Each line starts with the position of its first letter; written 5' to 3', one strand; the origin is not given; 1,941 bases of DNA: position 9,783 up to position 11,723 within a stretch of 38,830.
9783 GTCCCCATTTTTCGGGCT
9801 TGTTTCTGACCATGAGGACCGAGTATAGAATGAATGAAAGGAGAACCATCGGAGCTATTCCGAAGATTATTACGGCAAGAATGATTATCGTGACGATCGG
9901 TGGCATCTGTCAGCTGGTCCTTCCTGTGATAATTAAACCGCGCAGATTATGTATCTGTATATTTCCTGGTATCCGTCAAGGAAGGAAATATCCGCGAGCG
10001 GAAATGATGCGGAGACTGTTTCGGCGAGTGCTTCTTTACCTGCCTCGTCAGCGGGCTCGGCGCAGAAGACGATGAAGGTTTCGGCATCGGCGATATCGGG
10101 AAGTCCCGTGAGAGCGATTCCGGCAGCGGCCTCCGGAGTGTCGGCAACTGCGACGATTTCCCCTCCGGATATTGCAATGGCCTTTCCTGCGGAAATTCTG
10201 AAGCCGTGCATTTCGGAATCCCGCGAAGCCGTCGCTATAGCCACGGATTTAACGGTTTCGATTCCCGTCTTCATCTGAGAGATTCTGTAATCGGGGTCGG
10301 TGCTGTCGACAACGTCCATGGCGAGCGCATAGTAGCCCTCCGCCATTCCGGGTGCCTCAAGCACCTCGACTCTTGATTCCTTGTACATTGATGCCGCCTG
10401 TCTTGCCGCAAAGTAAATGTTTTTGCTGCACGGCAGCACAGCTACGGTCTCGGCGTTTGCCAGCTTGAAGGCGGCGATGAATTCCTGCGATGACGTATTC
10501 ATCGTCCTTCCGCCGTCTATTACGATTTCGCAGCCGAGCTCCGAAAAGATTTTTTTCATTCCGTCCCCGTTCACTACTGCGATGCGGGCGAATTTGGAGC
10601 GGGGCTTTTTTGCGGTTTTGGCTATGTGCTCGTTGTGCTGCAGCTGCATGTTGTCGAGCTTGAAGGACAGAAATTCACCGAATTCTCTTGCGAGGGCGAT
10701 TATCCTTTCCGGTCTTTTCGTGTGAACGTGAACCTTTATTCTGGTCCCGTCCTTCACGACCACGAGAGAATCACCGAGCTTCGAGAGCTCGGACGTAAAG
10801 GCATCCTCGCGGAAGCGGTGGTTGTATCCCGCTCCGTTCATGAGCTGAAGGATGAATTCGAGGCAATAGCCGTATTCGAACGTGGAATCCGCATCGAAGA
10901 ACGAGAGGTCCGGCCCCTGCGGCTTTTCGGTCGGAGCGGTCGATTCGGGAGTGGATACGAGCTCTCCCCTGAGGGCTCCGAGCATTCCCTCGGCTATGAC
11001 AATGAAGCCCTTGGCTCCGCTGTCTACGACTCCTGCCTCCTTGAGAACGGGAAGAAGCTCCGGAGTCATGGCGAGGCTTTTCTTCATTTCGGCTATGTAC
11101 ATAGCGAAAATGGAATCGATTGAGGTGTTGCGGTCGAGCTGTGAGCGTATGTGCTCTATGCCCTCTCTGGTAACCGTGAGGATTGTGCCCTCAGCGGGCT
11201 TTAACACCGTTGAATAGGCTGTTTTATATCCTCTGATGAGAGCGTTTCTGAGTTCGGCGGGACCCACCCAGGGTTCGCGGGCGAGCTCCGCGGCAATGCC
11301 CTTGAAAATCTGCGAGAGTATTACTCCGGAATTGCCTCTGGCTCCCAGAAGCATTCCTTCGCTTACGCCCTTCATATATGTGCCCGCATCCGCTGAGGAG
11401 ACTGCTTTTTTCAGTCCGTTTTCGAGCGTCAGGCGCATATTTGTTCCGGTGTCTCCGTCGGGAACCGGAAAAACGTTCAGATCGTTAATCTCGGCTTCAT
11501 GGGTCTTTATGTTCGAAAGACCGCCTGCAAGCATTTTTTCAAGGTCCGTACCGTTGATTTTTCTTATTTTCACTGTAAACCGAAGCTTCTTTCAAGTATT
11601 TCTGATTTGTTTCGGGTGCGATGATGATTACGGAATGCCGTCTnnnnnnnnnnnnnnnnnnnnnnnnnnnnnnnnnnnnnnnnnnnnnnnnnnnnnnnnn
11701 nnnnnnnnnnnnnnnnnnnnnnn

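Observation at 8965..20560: Eleven-gene lipid acylation and scavenging cluster resembling a split, duplicated Aas/LplT system joined to FakA/FakB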

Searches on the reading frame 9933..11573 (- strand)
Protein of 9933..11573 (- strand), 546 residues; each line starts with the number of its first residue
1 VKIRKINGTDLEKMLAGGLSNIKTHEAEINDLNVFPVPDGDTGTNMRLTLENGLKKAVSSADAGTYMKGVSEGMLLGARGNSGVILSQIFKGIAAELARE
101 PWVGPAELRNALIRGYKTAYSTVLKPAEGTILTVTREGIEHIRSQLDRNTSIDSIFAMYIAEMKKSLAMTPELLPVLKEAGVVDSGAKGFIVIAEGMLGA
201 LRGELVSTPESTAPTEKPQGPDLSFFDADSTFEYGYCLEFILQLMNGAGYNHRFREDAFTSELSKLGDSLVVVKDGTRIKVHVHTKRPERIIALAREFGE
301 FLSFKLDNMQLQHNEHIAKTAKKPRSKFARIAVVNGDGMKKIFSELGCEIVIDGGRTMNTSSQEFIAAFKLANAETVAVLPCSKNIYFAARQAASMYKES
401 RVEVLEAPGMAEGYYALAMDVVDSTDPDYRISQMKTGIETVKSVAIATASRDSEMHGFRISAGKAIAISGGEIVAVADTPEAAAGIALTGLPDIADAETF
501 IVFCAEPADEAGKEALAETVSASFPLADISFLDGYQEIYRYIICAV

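Call 3: search_protein_families(library=pfam, proteins=[window:9933-11573:-], max_evalue=0.01)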
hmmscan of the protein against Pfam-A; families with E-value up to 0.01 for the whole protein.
window:9933-11573:- (546 aa): 3 families
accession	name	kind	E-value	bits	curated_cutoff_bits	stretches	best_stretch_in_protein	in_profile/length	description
PF13684.11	FakA-like_C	-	2.4e-43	148.5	23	1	331-543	3-213/216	Fatty acid kinase subunit A-like, C-terminal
PF02734.22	Dak2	-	1e-35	123.6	27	1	36-198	1-173/174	DAK2 domain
PF21645.3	FakA-like_M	-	2.4e-25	88.6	24.9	1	233-315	1-79/80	Fatty acid kinase subunit A-like, middle domain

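Call 4: search_protein_families(library=ncbifam, proteins=[window:9933-11573:-], max_evalue=0.01)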
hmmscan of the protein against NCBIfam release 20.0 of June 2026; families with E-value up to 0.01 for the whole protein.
window:9933-11573:- (546 aa): 3 families
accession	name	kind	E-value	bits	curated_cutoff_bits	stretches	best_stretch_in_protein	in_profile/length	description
TIGR03599.1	YloV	subfamily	5.8e-145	483.8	396.1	1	11-543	1-527/530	DAK2 domain fusion protein YloV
NF038248.1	FakA_VfrB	equivalog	5.1e-110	368.5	975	1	5-543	2-546/549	fatty acid kinase catalytic subunit FakA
TIGR02361.1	dak_ATP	equivalog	0.00079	18.1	574.95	1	6-122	380-499/583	glycerone kinase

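Call 43: find_homologous_proteins(query=window:9933-11573:-, max_evalue=1e-30)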
Query window:9933-11573:- (546 aa): 7998 proteins with E <= 1e-30 among 8000 candidates; the best 120 are listed.
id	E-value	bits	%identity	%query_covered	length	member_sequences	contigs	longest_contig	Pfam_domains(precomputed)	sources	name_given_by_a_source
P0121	0.0e+0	1198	100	100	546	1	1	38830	PF13684.12,PF21645.4,PF02734.23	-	-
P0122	1.7e-254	863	72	100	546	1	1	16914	PF13684.12,PF21645.4,PF02734.23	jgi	-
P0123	6.5e-232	789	64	100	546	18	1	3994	PF13684.12,PF21645.4,PF02734.23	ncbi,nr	ncbi:MAG: DAK2 domain-containing protein [Clostridia bacterium]|nr:DAK2 domain-containing protein [C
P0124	5.1e-199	680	58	100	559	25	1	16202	PF13684.12,PF21645.4,PF02734.23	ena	-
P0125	2.9e-184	631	55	99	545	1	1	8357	PF13684.12,PF21645.4,PF02734.23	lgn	-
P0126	4.2e-183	628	55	99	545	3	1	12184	PF13684.12,PF21645.4,PF02734.23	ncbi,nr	ncbi:MAG: DAK2 domain-containing protein [Clostridia bacterium]|nr:DAK2 domain-containing protein [C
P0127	1.0e-182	626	54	99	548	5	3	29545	PF13684.12,PF21645.4,PF02734.23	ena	-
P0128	1.3e-182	626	55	99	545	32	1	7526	PF13684.12,PF21645.4,PF02734.23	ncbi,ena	-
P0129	3.1e-182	625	55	99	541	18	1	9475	PF13684.12,PF21645.4,PF02734.23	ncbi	-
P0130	4.2e-182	624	54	99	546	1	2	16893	PF13684.12,PF21645.4,PF02734.23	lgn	-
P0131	7.3e-182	624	54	99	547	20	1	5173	PF13684.12,PF21645.4,PF02734.23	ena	-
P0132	1.7e-181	622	53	99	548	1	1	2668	PF13684.12,PF21645.4,PF02734.23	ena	-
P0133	3.0e-181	622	54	99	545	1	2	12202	PF13684.12,PF21645.4,PF02734.23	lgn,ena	-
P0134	3.0e-181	622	54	99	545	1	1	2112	PF13684.12,PF21645.4,PF02734.23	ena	-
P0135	4.3e-181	621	56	99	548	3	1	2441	PF13684.12,PF21645.4,PF02734.23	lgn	-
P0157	5.4e-179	614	53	99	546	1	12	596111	PF13684.12,PF21645.4,PF02734.23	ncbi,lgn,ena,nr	ncbi:MAG: DAK2 domain-containing protein [Ruminococcus sp.]|nr:DAK2 domain-containing protein [Rumin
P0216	1.7e-176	606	53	99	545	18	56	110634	PF13684.12,PF21645.4,PF02734.23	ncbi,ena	-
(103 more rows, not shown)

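Call 44: find_encoding_contigs(protein=P0157, flank=10000, max_places=1)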
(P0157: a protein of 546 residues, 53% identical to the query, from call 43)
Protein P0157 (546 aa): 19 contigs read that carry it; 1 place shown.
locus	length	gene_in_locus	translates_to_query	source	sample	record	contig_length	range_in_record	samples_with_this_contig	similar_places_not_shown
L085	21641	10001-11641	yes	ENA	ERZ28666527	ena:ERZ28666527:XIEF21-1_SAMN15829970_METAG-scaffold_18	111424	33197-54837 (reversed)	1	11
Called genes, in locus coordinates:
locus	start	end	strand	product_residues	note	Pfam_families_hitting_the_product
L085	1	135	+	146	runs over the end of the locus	PF00589:Phage_integrase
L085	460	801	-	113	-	-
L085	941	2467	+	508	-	PF08903:DUF1846, PF20921:DUF1846_C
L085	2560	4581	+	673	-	PF00501:AMP-binding, PF00550:PP-binding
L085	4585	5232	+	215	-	PF01553:Acyltransferase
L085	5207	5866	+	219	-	PF01553:Acyltransferase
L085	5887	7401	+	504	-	PF00501:AMP-binding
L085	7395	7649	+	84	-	PF00550:PP-binding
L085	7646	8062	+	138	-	PF04970:LRAT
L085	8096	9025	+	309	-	PF00561:Abhydrolase_1 (weak), PF12146:Hydrolase_4, PF08386:Abhydrolase_4 (weak)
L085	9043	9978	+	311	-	PF02645:DegV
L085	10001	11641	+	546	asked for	PF02734:Dak2, PF21645:FakA-like_M, PF13684:FakA-like_C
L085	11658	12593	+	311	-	PF00561:Abhydrolase_1 (weak), PF12146:Hydrolase_4 (faint)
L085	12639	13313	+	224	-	PF13240:Zn_Ribbon_1 (weak)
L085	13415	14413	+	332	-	PF00561:Abhydrolase_1 (weak), PF12146:Hydrolase_4, PF12697:Abhydrolase_6 (weak)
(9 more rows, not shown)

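Call 45: find_encoding_contigs(protein=P0216, flank=10000, max_places=1)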
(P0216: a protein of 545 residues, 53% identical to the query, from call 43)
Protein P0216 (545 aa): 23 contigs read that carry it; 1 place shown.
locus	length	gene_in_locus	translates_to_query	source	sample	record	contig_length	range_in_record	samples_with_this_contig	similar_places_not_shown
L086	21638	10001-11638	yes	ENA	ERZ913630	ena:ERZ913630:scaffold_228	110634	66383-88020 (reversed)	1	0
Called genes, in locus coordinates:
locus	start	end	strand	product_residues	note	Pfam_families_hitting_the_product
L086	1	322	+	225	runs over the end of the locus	PF00072:Response_reg, PF00486:Trans_reg_C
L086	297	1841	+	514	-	PF00512:HisKA, PF02518:HATPase_c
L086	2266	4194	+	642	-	PF00501:AMP-binding, PF00550:PP-binding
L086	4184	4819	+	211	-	PF01553:Acyltransferase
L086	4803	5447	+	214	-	PF01553:Acyltransferase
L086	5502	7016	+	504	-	PF00501:AMP-binding, PF23562:AMP-binding_C_3 (weak)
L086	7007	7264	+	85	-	-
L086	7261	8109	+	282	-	PF04970:LRAT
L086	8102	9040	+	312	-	PF12697:Abhydrolase_6 (faint), PF02129:Peptidase_S15 (faint), PF00561:Abhydrolase_1 (weak), PF12146:Hydrolase_4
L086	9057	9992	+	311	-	PF02645:DegV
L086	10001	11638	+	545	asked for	PF02734:Dak2, PF21645:FakA-like_M, PF13684:FakA-like_C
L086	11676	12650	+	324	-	PF00561:Abhydrolase_1 (weak), PF12146:Hydrolase_4 (faint)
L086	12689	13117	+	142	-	-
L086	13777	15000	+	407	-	PF13439:Glyco_transf_4, PF13579:Glyco_trans_4_4, PF00534:Glycos_transf_1, PF13692:Glyco_trans_1_4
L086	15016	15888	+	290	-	PF13641:Glyco_tranf_2_3, PF00535:Glycos_transf_2, PF10111:Glyco_tranf_2_2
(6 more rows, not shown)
